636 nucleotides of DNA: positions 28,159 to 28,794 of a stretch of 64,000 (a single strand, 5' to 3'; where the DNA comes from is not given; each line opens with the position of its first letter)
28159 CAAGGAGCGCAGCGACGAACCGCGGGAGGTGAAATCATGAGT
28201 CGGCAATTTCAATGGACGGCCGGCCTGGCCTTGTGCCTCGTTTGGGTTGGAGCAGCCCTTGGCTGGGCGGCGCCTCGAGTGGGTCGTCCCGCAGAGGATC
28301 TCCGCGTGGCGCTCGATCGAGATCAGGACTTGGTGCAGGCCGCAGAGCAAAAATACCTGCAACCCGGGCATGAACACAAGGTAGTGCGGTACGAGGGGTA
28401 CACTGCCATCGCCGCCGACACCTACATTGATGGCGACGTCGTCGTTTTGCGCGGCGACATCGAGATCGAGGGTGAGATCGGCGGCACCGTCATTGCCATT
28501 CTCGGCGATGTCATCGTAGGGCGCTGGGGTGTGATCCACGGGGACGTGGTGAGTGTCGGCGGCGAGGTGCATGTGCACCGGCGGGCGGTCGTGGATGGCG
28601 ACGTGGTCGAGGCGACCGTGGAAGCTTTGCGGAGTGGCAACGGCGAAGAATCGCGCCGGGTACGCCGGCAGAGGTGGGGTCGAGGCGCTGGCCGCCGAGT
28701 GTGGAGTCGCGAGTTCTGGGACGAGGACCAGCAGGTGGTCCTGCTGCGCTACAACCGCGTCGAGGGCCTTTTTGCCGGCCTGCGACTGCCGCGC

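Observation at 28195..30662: Beta-helix passenger fused to Omp85/TpsB-type barrel (type Vd-like autotransporter?) plus DUF4097 beta-helical lipoprotein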

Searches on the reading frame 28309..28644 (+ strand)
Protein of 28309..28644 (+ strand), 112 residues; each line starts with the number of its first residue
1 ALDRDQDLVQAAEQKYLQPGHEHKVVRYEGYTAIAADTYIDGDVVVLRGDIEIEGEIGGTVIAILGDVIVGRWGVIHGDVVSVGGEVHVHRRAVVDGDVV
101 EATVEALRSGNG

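Call 33: search_solved_structures(query=A2, max_evalue=10, show_alignments=3)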
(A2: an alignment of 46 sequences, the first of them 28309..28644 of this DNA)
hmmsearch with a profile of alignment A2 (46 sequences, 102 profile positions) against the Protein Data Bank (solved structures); distinct sequences matched with E-value up to 10: 6.
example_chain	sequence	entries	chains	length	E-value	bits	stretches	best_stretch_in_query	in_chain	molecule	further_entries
6ria_A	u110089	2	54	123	0.01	19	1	43-77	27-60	bactofilin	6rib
2n3d_A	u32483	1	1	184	0.35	14.1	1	41-78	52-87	Bactofilin A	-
9o19_W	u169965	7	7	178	0.42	13.8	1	21-57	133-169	ATP synthase subunit delta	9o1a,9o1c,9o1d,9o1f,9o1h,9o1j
9ck4_W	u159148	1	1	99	0.54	13.5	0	61-87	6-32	L9 epitope Scaffold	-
6bg8_A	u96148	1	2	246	0.72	13.1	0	24-73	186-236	Ig domain protein, group 2 domain protein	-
8ula_A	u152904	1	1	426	1.2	12.3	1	19-86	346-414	Extracellular solute-binding protein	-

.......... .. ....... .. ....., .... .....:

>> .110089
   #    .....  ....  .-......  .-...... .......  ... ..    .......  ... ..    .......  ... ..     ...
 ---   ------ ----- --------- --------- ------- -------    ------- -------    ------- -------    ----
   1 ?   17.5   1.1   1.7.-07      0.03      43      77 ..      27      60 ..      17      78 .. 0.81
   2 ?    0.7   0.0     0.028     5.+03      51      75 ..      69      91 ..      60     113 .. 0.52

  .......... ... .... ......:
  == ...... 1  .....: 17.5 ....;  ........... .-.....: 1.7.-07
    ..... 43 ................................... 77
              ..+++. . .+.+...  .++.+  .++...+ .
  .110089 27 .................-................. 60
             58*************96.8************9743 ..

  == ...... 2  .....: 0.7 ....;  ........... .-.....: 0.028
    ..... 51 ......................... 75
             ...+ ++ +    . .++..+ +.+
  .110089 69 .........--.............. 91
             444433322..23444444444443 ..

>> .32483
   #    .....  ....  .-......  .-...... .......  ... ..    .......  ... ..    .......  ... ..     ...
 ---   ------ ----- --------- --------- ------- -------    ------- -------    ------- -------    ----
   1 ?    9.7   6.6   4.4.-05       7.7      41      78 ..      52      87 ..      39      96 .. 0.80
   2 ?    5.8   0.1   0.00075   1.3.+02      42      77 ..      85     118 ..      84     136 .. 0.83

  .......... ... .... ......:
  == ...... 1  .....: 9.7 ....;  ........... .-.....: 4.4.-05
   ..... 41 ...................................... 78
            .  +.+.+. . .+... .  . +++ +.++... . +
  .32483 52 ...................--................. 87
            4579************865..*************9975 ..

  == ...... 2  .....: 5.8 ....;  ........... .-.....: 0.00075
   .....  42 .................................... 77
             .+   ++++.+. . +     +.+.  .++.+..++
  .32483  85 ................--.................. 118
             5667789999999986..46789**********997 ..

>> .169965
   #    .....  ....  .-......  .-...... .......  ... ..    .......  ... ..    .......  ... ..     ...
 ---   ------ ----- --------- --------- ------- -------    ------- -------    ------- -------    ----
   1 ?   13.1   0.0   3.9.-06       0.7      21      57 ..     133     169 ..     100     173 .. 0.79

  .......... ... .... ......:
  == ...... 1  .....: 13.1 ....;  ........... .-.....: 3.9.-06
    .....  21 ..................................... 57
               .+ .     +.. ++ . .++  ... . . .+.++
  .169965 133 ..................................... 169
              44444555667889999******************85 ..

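Call 42: predict_structure(alignment_id=A3)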
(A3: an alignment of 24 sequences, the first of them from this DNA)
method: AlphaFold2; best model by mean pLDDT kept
length: 112 residues; sequences in the alignment: 24
mean_pLDDT: 90.5   pTM: 0.83
mean pLDDT of the five models: 90.5, 90.2, 89.8, 89.7, 89.2
residues with pLDDT >= 90: 79; 70-90: 23; 50-70: 9; < 50: 1
segments of 3 or more residues with pLDDT < 50: none
pLDDT, mean of each block of 10 residues (from residue 1): 76 80 84 97 95 97 97 97 97 97 84 48
secondary structure, 60 per line:
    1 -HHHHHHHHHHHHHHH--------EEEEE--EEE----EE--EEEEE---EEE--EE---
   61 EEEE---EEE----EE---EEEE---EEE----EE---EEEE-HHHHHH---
elements in order: H2-16 E25-29 E32-34 E43-47 E51-53 E61-64 E68-70 E80-83 E87-89 E99-102 H104-109

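Call 46: fold_search(model_id=the predicted structure, library=pdb)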
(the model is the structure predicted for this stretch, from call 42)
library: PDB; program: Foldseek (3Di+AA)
matches with E <= 10: 185; with E <= 0.001: 0
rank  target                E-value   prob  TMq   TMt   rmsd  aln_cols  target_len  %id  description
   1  5jlv_C                5.9e-02  0.13  0.21  0.23   9.1        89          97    7  Receptor binding domain of Botulinum neurotoxin A in complex with human glycosylated SV2C (released 2016-06-15)
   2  5uyt_A                6.3e-02  0.18  0.24  0.09  12.6       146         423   14  Crystal structure of ice binding protein from an Antarctic bacterium Flavobacteriaceae (released 2017-10-25)
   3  1k4z_A                6.7e-02  0.25  0.31  0.24   8.8       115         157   15  C-terminal Domain of Cyclase Associated Protein (released 2002-03-13)
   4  9u4u_A                7.1e-02  0.02  0.10  0.09  13.8       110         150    9  Structure of the functional amyloid FapC from Pseudomonas sp.UK4 (released 2025-08-06)
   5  5uyt_B                1.1e-01  0.11  0.21  0.08  13.2       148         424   13  Crystal structure of ice binding protein from an Antarctic bacterium Flavobacteriaceae (released 2017-10-25)
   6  4jra_D                1.3e-01  0.14  0.26  0.30   8.7        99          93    7  CRYSTAL STRUCTURE OF THE BOTULINUM NEUROTOXIN A RECEPTOR-BINDING DOMAIN IN COMPLEX WITH THE LUMINAL DOMAIN Of SV2C (released 2013-11-20)
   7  1kq5_A                1.4e-01  0.35  0.38  0.30   7.9       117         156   10  C-terminal Domain of Cyclase Associated Protein with PRO 505 Replaced by SER (P505S) (released 2002-01-16)
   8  6mzp_A                1.4e-01  0.21  0.31  0.14   8.3        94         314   13  Zebrafish betaglycan orphan domain structure from orthorhombic crystal form (released 2019-08-21)
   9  8axg_CCC              1.5e-01  0.20  0.30  0.09   8.9       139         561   15  Crystal structure of Fusobacterium nucleatum fusolisin protease (released 2023-09-13)
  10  6es1_B                1.6e-01  0.16  0.29  0.32   7.4        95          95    5  Crystal structure of the binding domain from botulinum neurotoxin A2 bound to extracellular domain of human receptor S (released 2018-04-25)
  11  8jlg_A                1.6e-01  0.09  0.22  0.22   9.9        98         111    6  Cryo-EM structure of SV2A in complex with BoNT/A2 Hc (released 2024-05-01)
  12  5jmc_H                1.9e-01  0.30  0.35  0.40   5.5        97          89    4  Receptor binding domain of Botulinum neurotoxin A in complex with rat SV2C (released 2016-06-15)
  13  8axg_BBB              2.2e-01  0.10  0.22  0.07   9.8       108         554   14  Crystal structure of Fusobacterium nucleatum fusolisin protease (released 2023-09-13)
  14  7ehk                  2.8e-01  0.09  0.26  0.16  11.7       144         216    9  Crystal structure of C107S mutant of FfIBP (released 2022-03-02)
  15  5jmc_B                2.8e-01  0.08  0.23  0.26  10.8        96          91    9  Receptor binding domain of Botulinum neurotoxin A in complex with rat SV2C (released 2016-06-15)
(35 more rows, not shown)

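Call 57: search_protein_representatives(alignment_id=A3)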
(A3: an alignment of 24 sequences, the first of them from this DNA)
Query: 24 sequences, 112 profile positions. Proteins with E-value up to 0.001 (for the whole library): 7707; up to 1e-10: 1078; up to 1e-30: 19. The best 150 are listed.
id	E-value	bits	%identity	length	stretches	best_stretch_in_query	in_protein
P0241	1.8e-65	233.8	-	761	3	4-105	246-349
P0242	4.4e-61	219.7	-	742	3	3-108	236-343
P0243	2.2e-56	204.6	-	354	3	2-104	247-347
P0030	2.2e-56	204.6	-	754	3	3-107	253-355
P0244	3.3e-55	200.8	-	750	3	4-107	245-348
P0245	3.0e-51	188.0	-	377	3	4-107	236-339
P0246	1.5e-43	163.2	-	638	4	27-100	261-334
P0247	1.5e-40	153.6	-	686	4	22-103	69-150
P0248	1.9e-40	153.2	-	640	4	30-99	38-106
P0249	2.7e-37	143.1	-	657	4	25-98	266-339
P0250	1.9e-35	137.1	-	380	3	21-105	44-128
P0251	2.6e-35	136.7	-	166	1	2-110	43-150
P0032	1.0e-34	134.8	-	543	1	2-111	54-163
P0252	2.9e-33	130.1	-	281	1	2-109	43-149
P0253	3.0e-32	126.8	-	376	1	2-109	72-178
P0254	5.2e-32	126.1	-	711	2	20-105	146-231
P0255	2.3e-31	124.0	-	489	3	22-104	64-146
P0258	2.0e-30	121.0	-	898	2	24-104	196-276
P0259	2.7e-30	120.6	-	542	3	22-105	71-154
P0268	2.4e-27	111.1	-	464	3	17-103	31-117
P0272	7.7e-27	109.4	-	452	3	28-100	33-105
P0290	2.1e-23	98.3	-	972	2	21-104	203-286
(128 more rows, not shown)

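Call 58: search_protein_families(library=pfam, proteins=[P0247, P0248, P0250, P0255, P0259, P0268, P0272, P0258, P0290, P0254], max_evalue=0.001)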
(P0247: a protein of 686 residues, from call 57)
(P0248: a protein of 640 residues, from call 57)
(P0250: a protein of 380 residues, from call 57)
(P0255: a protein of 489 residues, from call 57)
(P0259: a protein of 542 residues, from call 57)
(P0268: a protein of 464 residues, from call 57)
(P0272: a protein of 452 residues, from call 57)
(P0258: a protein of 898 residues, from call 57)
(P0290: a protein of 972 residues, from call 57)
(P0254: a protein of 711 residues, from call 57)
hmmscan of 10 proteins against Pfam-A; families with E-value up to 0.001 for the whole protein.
P0247 (686 aa): 0 families

P0248 (640 aa): 1 family
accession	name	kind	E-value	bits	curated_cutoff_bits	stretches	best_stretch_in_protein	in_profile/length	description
PF04519.19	Bactofilin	-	5.8e-10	39.7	27.9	1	265-342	25-97/98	Polymer-forming cytoskeletal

P0250 (380 aa): 1 family
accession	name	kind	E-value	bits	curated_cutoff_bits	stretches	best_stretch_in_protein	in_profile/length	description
PF04519.19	Bactofilin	-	5.9e-08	33.3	27.9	1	54-104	34-81/98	Polymer-forming cytoskeletal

P0255 (489 aa): 1 family
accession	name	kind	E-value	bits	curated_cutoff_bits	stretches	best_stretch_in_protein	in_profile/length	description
PF04519.19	Bactofilin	-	1.4e-07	32.1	27.9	0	169-264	7-96/98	Polymer-forming cytoskeletal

P0259 (542 aa): 0 families

P0268 (464 aa): 1 family
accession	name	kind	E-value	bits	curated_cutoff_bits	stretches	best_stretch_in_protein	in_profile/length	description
PF04519.19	Bactofilin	-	2.2e-07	31.5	27.9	0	48-98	3-51/98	Polymer-forming cytoskeletal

P0272 (452 aa): 0 families

P0258 (898 aa): 4 families
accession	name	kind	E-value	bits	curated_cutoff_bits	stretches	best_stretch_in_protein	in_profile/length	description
PF16561.11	AMPK1_CBM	-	3e-23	82.2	26.8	2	321-396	10-81/85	Glycogen recognition site of AMP-activated protein kinase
PF02922.24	CBM_48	-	7.6e-20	71.5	22.4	2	406-469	13-78/83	Carbohydrate-binding module 48 (Isoamylase N-terminal domain)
PF01103.29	Omp85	-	1.5e-15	58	24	1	542-885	11-310/325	Omp85 superfamily domain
PF04519.19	Bactofilin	-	2.3e-10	41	27.9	1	195-271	26-97/98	Polymer-forming cytoskeletal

P0290 (972 aa): 5 families
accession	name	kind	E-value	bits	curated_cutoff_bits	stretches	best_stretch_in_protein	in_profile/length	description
PF16561.11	AMPK1_CBM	-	2.4e-35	121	26.8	3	316-387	10-79/85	Glycogen recognition site of AMP-activated protein kinase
PF02922.24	CBM_48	-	6.2e-18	65.3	22.4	2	308-367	13-73/83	Carbohydrate-binding module 48 (Isoamylase N-terminal domain)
PF01103.29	Omp85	-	5.9e-12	46.2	24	1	762-941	108-293/325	Omp85 superfamily domain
PF04519.19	Bactofilin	-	4.9e-10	40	27.9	1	202-281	24-97/98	Polymer-forming cytoskeletal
PF22058.2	X25_BaPul_like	-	7.3e-09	36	27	0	326-367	15-59/87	Pullulanase X25 domain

P0254 (711 aa): 4 families
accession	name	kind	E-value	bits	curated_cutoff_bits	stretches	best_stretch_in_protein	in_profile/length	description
PF01103.29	Omp85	-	3.5e-15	56.8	24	1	486-681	98-294/325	Omp85 superfamily domain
PF16561.11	AMPK1_CBM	-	1.4e-12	48.1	26.8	1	255-328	10-81/85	Glycogen recognition site of AMP-activated protein kinase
PF02922.24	CBM_48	-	8.5e-07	29.7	22.4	1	245-302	11-70/83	Carbohydrate-binding module 48 (Isoamylase N-terminal domain)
PF18939.6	DUF5686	-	8.9e-05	21.5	39.2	1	341-581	322-574/669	Family of unknown function (DUF5686)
